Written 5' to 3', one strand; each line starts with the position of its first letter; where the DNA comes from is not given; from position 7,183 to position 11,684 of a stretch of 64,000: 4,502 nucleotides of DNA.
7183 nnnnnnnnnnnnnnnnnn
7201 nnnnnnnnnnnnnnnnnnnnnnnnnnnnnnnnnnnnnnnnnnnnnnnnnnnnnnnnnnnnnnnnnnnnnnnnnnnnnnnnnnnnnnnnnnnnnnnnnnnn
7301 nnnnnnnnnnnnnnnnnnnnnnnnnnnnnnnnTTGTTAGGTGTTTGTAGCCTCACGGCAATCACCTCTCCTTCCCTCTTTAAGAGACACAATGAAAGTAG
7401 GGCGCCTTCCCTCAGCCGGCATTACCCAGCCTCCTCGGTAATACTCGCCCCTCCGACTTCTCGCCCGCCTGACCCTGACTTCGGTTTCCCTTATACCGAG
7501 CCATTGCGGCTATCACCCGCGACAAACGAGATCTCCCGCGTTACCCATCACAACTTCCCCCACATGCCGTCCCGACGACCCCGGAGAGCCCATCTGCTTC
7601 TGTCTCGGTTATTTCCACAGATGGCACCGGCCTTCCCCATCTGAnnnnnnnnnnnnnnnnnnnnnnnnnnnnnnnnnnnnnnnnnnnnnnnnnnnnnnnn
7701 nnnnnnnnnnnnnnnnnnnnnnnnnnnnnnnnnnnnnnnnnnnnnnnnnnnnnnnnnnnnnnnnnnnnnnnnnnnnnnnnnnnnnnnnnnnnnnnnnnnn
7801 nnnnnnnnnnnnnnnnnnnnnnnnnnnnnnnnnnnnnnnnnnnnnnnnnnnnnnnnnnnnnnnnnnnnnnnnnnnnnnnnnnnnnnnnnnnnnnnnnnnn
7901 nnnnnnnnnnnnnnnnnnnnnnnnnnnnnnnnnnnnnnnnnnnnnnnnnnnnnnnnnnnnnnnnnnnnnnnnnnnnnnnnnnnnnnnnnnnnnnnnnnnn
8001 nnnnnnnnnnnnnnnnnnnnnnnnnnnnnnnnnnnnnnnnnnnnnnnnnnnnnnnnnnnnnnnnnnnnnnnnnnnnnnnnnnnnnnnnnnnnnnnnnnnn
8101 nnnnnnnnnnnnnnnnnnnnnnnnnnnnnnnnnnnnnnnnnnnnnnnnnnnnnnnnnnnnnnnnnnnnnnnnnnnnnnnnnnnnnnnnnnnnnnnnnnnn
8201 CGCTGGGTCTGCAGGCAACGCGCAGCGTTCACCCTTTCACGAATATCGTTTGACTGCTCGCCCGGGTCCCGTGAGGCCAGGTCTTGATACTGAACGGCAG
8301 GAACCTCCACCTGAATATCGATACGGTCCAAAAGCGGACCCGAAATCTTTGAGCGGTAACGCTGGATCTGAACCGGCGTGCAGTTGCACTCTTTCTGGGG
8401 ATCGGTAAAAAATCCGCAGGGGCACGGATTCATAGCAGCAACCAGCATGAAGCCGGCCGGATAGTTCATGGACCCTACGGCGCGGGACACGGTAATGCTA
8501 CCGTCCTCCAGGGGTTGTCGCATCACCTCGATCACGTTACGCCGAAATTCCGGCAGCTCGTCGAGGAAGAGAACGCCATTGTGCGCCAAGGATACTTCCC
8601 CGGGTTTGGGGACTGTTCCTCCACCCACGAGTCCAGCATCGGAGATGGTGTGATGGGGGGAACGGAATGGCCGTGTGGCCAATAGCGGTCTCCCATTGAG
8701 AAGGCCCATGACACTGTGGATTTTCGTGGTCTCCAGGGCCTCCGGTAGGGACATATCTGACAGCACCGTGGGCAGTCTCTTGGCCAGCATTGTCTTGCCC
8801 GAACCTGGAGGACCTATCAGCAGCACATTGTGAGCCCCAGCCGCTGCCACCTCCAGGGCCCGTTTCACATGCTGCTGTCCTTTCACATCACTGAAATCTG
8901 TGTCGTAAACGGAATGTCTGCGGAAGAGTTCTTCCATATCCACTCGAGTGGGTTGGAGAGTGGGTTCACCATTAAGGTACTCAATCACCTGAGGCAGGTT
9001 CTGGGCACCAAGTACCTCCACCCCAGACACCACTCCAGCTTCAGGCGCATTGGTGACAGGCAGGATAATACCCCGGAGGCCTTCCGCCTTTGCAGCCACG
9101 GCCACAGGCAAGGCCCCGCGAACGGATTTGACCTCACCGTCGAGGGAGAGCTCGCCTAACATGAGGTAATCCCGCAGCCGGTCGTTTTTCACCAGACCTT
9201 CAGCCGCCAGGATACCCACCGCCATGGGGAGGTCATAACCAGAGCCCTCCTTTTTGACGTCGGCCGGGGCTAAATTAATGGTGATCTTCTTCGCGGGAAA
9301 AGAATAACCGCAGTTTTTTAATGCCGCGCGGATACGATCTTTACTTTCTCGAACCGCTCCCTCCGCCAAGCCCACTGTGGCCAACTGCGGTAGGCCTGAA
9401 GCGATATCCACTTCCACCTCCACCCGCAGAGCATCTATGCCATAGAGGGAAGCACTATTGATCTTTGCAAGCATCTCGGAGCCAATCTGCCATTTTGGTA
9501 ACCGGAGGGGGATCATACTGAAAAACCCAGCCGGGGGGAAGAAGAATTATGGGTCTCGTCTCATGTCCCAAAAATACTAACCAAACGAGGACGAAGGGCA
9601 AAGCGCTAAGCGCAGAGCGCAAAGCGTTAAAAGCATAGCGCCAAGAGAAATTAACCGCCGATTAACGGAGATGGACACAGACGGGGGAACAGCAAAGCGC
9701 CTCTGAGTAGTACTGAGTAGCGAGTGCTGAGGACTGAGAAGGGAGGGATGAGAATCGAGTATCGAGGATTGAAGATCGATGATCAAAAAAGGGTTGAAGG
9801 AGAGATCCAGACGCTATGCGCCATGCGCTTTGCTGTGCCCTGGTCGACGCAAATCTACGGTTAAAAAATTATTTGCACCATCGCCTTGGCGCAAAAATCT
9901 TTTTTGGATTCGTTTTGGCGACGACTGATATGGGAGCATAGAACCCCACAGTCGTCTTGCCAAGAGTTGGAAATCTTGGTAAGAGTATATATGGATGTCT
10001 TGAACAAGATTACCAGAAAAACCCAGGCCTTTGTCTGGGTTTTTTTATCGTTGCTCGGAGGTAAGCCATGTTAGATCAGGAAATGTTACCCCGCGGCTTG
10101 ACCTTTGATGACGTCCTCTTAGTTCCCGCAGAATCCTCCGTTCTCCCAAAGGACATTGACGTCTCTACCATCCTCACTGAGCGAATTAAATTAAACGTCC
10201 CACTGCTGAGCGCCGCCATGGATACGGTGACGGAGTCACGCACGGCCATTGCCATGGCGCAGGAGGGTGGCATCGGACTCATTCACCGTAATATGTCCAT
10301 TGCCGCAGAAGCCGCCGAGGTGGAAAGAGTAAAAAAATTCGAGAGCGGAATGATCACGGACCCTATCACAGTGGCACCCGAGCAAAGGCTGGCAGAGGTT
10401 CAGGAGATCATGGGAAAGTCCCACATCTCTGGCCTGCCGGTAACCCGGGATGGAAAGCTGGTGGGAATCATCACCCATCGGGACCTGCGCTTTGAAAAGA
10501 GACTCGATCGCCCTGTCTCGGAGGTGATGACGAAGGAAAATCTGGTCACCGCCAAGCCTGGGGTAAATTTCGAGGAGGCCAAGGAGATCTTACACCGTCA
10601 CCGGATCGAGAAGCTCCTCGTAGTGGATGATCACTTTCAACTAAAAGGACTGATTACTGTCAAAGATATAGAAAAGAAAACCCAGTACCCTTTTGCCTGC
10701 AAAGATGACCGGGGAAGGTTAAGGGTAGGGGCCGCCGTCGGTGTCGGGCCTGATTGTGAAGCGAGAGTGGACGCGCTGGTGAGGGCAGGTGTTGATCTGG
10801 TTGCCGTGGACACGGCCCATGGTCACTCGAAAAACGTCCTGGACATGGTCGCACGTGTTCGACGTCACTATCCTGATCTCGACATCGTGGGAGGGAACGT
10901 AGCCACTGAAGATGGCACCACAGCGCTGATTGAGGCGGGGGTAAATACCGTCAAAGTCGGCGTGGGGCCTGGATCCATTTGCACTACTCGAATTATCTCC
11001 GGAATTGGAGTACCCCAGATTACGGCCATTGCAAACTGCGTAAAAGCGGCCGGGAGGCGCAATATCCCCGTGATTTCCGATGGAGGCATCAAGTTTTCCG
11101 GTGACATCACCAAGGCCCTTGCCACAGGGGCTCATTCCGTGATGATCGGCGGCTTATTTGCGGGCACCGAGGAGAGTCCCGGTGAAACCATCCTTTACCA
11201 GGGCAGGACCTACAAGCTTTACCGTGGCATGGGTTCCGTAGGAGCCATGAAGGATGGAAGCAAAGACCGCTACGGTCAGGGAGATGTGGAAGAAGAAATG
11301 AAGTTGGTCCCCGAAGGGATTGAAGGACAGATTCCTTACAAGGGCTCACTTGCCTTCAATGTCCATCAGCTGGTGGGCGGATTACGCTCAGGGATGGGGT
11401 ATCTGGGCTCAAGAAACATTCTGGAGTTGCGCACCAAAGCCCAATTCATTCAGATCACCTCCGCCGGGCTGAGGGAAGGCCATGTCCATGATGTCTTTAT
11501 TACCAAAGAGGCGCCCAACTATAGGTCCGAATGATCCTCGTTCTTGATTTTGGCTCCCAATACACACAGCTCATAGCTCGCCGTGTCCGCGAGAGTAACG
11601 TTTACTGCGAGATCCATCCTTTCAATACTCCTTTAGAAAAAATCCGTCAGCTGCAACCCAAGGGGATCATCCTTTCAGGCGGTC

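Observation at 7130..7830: ORF-less group II intron-like RNA immediately downstream of the comM stop, same strand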

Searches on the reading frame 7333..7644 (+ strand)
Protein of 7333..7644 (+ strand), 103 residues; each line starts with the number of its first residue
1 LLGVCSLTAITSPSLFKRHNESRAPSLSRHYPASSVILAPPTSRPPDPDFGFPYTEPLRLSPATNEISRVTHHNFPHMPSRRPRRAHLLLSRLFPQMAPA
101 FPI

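Call 9: search_protein_families(library=pfam, proteins=[window:7333-7644:+], max_evalue=0.01)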
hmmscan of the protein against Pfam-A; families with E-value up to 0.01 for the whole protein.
window:7333-7644:+ (103 aa): 0 families

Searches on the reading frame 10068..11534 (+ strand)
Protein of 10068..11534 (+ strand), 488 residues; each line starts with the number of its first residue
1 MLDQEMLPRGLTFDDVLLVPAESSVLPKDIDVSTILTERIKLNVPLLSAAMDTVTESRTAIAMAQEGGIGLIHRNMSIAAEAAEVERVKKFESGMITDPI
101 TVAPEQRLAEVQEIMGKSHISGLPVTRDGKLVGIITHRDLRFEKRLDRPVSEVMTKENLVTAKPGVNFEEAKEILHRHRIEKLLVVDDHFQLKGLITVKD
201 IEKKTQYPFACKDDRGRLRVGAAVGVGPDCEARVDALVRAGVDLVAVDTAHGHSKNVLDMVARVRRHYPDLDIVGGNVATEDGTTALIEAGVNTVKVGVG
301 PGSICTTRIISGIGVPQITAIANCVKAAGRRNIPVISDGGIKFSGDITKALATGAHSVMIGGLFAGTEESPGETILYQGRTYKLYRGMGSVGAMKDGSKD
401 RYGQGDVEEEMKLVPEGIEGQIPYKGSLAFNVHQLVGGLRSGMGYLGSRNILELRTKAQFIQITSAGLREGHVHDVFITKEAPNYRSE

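Call 9: search_protein_families(library=pfam, proteins=[window:10068-11534:+], max_evalue=0.01)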
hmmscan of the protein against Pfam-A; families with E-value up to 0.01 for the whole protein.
window:10068-11534:+ (488 aa): 7 families
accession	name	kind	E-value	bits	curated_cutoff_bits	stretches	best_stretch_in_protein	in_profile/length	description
PF00478.31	IMPDH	-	3.2e-160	533.2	25.6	1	10-474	1-345/345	IMP dehydrogenase / GMP reductase domain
PF00571.33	CBS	-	2.4e-24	85.9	24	2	95-141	5-52/57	CBS domain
PF03060.21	NMO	-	1.1e-08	35.3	28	1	325-377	188-238/331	Nitronate monooxygenase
PF01070.24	FMN_dh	-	1.6e-07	31.2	24.9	1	282-364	230-305/350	FMN-dependent dehydrogenase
PF00977.27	His_biosynth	-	0.00036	20.5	23.6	1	220-364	74-222/228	Histidine biosynthesis protein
PF01645.23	Glu_synthase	-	0.0014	18.3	20.4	1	306-361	245-304/369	Conserved region in glutamate synthase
PF04131.20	NanE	-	0.0067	16.1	27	0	233-364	56-176/192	Putative N-acetylmannosamine-6-phosphate epimerase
